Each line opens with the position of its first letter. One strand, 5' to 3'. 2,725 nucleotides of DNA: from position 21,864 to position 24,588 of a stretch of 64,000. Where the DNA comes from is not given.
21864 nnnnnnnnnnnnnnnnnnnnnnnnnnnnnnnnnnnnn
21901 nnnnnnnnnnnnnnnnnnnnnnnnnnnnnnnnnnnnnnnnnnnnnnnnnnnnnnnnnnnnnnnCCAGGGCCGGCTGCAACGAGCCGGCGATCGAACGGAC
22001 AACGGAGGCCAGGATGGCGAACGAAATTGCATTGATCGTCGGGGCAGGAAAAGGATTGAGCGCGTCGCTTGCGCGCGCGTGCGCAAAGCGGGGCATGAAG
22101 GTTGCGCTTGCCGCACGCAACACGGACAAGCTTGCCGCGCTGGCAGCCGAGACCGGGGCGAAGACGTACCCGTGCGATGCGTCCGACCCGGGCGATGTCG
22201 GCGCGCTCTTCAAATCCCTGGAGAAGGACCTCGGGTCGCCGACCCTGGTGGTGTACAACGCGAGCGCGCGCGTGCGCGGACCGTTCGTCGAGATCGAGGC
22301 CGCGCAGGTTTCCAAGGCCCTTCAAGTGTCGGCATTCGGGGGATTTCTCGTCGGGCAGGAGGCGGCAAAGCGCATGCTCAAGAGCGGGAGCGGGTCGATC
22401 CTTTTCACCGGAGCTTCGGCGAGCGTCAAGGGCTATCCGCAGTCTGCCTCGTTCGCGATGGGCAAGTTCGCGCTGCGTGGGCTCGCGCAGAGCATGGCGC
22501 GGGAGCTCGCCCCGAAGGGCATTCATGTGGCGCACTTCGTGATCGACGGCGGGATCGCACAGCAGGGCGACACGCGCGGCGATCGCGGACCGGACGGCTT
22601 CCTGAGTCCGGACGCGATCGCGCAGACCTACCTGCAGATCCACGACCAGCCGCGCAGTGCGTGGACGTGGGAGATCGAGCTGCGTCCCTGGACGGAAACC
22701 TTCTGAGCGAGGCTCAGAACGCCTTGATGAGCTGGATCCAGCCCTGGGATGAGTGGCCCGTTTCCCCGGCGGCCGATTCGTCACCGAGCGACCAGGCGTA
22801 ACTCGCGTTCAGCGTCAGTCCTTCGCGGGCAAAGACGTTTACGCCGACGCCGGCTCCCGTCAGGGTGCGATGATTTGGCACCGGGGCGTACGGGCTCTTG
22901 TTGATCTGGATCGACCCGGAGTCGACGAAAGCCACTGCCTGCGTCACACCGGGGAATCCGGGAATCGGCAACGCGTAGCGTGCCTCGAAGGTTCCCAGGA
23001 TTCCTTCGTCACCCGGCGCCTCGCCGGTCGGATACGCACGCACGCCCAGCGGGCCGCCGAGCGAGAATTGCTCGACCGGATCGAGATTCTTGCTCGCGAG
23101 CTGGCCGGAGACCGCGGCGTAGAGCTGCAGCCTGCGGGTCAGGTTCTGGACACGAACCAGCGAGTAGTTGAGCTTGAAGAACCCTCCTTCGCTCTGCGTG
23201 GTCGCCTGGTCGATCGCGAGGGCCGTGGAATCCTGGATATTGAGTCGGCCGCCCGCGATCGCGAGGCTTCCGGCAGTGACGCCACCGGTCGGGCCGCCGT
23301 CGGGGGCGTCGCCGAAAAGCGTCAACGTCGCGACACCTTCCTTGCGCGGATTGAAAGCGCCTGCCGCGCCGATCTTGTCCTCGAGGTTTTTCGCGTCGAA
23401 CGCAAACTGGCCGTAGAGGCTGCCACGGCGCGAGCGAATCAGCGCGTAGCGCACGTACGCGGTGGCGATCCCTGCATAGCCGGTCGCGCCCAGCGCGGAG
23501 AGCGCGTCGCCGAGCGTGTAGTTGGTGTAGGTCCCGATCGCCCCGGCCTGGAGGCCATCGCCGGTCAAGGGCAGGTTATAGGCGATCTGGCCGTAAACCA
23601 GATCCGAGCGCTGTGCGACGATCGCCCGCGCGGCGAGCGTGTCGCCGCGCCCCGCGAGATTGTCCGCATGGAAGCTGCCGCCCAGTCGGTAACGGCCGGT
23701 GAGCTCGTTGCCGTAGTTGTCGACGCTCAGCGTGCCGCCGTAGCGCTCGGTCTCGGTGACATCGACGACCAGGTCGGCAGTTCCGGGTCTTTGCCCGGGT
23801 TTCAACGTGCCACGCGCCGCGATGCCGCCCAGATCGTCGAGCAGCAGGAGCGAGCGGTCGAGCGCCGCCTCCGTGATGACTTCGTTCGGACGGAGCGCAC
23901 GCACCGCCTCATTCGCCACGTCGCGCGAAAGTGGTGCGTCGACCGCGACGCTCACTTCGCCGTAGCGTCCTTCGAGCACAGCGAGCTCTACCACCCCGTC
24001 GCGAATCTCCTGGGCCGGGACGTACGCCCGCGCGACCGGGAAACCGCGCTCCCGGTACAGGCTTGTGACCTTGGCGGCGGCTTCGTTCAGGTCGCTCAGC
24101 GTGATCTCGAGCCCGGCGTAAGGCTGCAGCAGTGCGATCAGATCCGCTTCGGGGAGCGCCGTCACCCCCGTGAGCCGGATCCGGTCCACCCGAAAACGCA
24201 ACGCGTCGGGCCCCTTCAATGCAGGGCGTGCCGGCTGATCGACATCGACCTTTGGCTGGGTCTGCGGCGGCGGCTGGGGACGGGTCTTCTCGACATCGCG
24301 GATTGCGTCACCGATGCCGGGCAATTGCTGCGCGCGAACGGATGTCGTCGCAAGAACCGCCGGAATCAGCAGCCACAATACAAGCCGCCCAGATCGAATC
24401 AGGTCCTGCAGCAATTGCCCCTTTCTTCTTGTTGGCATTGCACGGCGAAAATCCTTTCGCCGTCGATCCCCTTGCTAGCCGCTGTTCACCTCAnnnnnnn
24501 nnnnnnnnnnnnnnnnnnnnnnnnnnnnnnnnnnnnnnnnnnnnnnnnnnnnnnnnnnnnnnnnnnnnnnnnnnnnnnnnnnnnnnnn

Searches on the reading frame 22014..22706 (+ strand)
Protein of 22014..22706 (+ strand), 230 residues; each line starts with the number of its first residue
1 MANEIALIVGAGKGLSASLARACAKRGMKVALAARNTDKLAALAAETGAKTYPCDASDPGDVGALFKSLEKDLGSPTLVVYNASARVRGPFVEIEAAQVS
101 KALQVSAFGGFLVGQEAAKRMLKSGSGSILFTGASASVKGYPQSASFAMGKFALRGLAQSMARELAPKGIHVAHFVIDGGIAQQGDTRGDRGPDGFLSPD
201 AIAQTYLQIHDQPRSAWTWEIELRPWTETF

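Call 24: search_protein_families(library=pfam, proteins=[window:22014-22706:+], max_evalue=0.001)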
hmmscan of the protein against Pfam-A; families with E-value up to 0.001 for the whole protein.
window:22014-22706:+ (230 aa): 4 families
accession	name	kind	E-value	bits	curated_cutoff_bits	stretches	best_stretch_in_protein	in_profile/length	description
PF00106.31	adh_short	-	8.7e-33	113.9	26.6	1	5-173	2-175/195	short chain dehydrogenase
PF13561.12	adh_short_C2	-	2.3e-30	106.4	27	1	10-172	1-168/236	Enoyl-(Acyl carrier protein) reductase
PF08659.16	KR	-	1.4e-05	25.5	22.6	1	7-163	4-165/180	KR domain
PF23441.1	SDR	-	2.5e-05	24.2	27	1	51-171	65-187/258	SDR-like rossmann domain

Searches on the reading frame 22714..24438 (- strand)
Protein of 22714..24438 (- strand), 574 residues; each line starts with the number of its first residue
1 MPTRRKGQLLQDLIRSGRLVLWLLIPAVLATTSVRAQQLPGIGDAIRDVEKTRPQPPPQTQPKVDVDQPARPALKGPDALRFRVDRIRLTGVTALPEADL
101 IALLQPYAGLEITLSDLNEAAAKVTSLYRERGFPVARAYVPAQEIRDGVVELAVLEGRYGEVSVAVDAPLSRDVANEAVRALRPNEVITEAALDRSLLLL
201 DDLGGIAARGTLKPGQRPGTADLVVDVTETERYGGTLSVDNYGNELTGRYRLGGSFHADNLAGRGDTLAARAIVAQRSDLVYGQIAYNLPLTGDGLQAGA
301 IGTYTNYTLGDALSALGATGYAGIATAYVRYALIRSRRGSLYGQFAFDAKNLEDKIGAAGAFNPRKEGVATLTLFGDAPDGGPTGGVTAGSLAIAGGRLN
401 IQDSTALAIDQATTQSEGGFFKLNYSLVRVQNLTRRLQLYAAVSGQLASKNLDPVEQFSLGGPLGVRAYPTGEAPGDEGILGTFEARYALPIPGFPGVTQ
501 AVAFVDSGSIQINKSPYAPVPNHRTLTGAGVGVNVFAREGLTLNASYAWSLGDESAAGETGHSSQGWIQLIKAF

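Call 5: search_protein_families(library=pfam, proteins=[window:22714-24438:-], max_evalue=0.1)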
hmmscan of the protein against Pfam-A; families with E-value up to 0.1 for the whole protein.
window:22714-24438:- (574 aa): 4 families
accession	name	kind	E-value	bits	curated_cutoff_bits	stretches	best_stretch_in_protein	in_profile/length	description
PF08479.16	POTRA_2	-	4.2e-22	78.2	24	1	82-157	1-76/76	POTRA domain, ShlB-type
PF03865.19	ShlB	-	5.9e-17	62.5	22.7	2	219-272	1-54/311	Haemolysin secretion/activation protein ShlB/FhaC/HecB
PF01103.29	Omp85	-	2.3e-05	24.5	24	1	410-555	143-310/325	Omp85 superfamily domain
PF07244.20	POTRA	-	0.0005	21.2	21.3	1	83-138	2-57/79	Surface antigen variable number repeat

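Call 6: search_protein_families(library=ncbifam, proteins=[window:22714-24438:-], max_evalue=0.1)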
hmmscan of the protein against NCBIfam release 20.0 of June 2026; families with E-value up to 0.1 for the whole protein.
window:22714-24438:- (574 aa): 3 families
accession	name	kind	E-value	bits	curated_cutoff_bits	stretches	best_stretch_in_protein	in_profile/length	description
NF058613.1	OMPAssmBamADein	equivalog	9.7e-05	20.5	1050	1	84-165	186-268/857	outer membrane protein assembly factor BamA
TIGR03303.1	OM_YaeT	equivalog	0.0004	18.9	297.15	0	212-283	377-445/741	outer membrane protein assembly factor BamA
TIGR00992.1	3a0901s03IAP75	subfamily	0.025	12.8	1163.25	0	451-509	608-661/718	IAP75 family chloroplast envelope protein translocase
